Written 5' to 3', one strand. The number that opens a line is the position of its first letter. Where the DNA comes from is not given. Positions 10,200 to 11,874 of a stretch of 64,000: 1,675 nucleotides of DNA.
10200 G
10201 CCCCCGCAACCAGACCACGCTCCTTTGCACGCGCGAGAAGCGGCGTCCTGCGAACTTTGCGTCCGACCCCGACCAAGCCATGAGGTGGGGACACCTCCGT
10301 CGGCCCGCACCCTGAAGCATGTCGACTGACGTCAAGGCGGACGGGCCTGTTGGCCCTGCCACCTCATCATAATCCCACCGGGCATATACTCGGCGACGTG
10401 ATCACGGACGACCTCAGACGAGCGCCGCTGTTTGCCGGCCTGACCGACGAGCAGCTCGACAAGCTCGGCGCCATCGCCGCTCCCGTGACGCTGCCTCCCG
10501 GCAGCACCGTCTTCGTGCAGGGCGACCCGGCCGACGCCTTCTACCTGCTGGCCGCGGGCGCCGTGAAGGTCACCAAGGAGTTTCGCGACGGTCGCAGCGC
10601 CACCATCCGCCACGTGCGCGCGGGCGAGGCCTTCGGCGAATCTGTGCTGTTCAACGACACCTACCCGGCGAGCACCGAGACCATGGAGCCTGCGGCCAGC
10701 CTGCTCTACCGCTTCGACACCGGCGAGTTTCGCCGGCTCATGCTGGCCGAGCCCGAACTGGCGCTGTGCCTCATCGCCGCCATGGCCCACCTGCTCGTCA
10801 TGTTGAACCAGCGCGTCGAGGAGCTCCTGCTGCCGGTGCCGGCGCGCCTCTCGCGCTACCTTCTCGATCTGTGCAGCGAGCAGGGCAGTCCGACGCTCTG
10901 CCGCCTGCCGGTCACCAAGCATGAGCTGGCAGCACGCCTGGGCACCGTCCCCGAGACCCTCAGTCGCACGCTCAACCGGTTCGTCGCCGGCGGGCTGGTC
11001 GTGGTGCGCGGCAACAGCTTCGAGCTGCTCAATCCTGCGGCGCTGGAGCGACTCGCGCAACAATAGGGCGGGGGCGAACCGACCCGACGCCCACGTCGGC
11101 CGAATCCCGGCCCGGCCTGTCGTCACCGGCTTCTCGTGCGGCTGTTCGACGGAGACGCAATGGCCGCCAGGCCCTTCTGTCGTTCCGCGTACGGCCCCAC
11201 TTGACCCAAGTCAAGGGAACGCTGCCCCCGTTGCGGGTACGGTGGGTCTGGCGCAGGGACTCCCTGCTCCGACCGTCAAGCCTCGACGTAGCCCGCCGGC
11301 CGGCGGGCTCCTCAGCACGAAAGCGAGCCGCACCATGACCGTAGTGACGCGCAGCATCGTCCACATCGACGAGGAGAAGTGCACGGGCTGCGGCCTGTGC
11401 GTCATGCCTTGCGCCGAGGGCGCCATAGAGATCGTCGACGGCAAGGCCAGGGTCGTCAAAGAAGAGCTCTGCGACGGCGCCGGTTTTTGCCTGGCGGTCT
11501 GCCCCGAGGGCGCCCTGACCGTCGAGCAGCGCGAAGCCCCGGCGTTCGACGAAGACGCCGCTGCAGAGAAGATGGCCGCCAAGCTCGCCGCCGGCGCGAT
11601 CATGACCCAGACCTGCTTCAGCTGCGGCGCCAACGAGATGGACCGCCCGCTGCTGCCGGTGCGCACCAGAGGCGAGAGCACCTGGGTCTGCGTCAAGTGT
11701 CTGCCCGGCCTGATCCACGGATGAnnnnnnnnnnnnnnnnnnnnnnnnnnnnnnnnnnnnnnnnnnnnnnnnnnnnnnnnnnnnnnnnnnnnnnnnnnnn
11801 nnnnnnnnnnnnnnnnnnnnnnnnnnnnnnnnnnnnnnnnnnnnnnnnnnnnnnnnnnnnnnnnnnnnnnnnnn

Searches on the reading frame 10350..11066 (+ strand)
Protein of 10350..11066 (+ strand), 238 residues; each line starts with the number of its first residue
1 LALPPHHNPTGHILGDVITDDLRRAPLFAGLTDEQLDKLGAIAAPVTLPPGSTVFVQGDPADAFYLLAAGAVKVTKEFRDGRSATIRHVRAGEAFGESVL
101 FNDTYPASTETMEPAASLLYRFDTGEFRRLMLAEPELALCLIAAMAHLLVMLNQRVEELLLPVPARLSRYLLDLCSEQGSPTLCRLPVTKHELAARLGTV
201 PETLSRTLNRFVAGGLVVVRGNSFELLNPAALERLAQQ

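Call 51: search_protein_families(library=ncbifam, proteins=[window:10350-11066:+], max_evalue=0.00001)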
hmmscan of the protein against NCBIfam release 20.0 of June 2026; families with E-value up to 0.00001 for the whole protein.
window:10350-11066:+ (238 aa): 11 families
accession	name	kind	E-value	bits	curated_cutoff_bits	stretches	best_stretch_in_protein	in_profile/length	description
NF006901.0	PRK09392.1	equivalog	1.9e-24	86.3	211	1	20-237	7-222/236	transcriptional activator FtrB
NF050815.1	TransActFtrBCaul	equivalog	1.7e-16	60.3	300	1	22-237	11-224/251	transcriptional activator FtrB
NF008732.0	PRK11753.1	equivalog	3.5e-16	59.3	266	1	33-223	13-207/214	cAMP-activated global transcriptional regulator CRP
NF050806.1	TransRegFixKCaul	equivalog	1.4e-13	50.6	300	1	50-236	30-214/215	transcriptional regulator FixK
NF052518.1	TransRegLdrP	equivalog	9e-12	45.4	300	1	53-237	9-189/195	transcriptional regulator LdrP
NF058543.1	ActPatMycb56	equivalog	1.5e-09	37.2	460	1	27-166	3-132/317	acetyltransferase Pat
NF010499.0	PRK13918.1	equivalog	2.6e-09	36.9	274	1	43-237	12-202/205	CRP/FNR family transcriptional regulator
NF041163.2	encap_f2b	equivalog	7e-09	35.3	400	1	16-141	67-193/450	family 2B encapsulin nanocompartment shell protein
TIGR03697.1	NtcA_cyano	equivalog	1.1e-08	35.1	244.95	1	51-230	1-186/193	global nitrogen regulator NtcA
NF008365.0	PRK11161.1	subfamily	2.7e-07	30.1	228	1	31-237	34-244/250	fumarate/nitrate reduction transcriptional regulator Fnr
TIGR03896.1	cyc_nuc_ocin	subfamily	1.9e-06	27.5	161.05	1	27-158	145-272/317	bacteriocin-type transport-associated protein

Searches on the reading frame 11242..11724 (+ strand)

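Call 51: search_protein_families(library=ncbifam, proteins=[window:11242-11724:+], max_evalue=0.00001)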
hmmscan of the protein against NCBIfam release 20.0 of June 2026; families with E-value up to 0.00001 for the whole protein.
window:11242-11724:+ (160 aa): 38 families (the best 25 are shown)
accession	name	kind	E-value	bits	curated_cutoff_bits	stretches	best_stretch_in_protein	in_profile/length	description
TIGR02179.1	PorD_KorD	subfamily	1.4e-10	41.2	60.05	1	42-96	22-76/78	2-oxoacid:acceptor oxidoreductase, delta subunit, pyruvate/2-ketoisovalerate family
NF040770.1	hetero_SS_HdrA2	exception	1.5e-10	39.9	1100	1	39-129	571-659/777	CoB-CoM heterodisulfide reductase HdrA2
NF040864.1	HgcB_ferredoxin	equivalog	2.1e-10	40.3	99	1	40-96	9-65/93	mercury methylation ferredoxin HgcB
NF045766.1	PhenlGlyoxDHPadI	equivalog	3.7e-10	39.2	700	1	36-117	77-157/443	NADH-dependent phenylglyoxylate dehydrogenase subunit beta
NF041836.1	rnfB_Methano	equivalog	6e-10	39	445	1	47-133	143-226/265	Rnf electron transport complex subunit RnfB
NF005505.0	PRK07118.1-4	equivalog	6.3e-10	39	378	1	47-136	143-229/265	Fe-S cluster domain-containing protein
NF005503.0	PRK07118.1-2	equivalog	1.4e-09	37.7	252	1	35-72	157-194/292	RnfABCDGE type electron transport complex subunit B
NF040684.1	PorD_Arch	equivalog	2.1e-09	37.3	120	1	42-96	29-83/85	pyruvate synthase subunit PorD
NF045790.1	OxalOxreddelta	equivalog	2.8e-09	36.6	230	1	37-93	254-307/316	oxalate oxidoreductase subunit delta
TIGR02700.1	flavo_MJ0208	hypoth_equivalog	7.3e-09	35.2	251.35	1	34-93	137-195/234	dihydromethanopterin reductase (acceptor)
NF038196.1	ferrodoxin_EFR1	subfamily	7.7e-09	35.9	75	1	35-97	175-234/242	EFR1 family ferrodoxin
TIGR01944.1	rnfB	subfamily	2.5e-08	33.7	68.7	1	34-98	102-166/190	RnfABCDGE type electron transport complex subunit B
NF043069.1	T4HPD_activ_SAM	equivalog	2.7e-08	33.5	425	1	40-94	46-99/299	trans-4-hydroxy-L-proline dehydratase activase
TIGR03294.1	FrhG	equivalog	3.2e-08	33.6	245.5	1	42-92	171-220/228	coenzyme F420 hydrogenase subunit gamma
NF007202.0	PRK09623.1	equivalog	3.5e-08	33.7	166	1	39-98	45-104/105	3-methyl-2-oxobutanoate dehydrogenase subunit delta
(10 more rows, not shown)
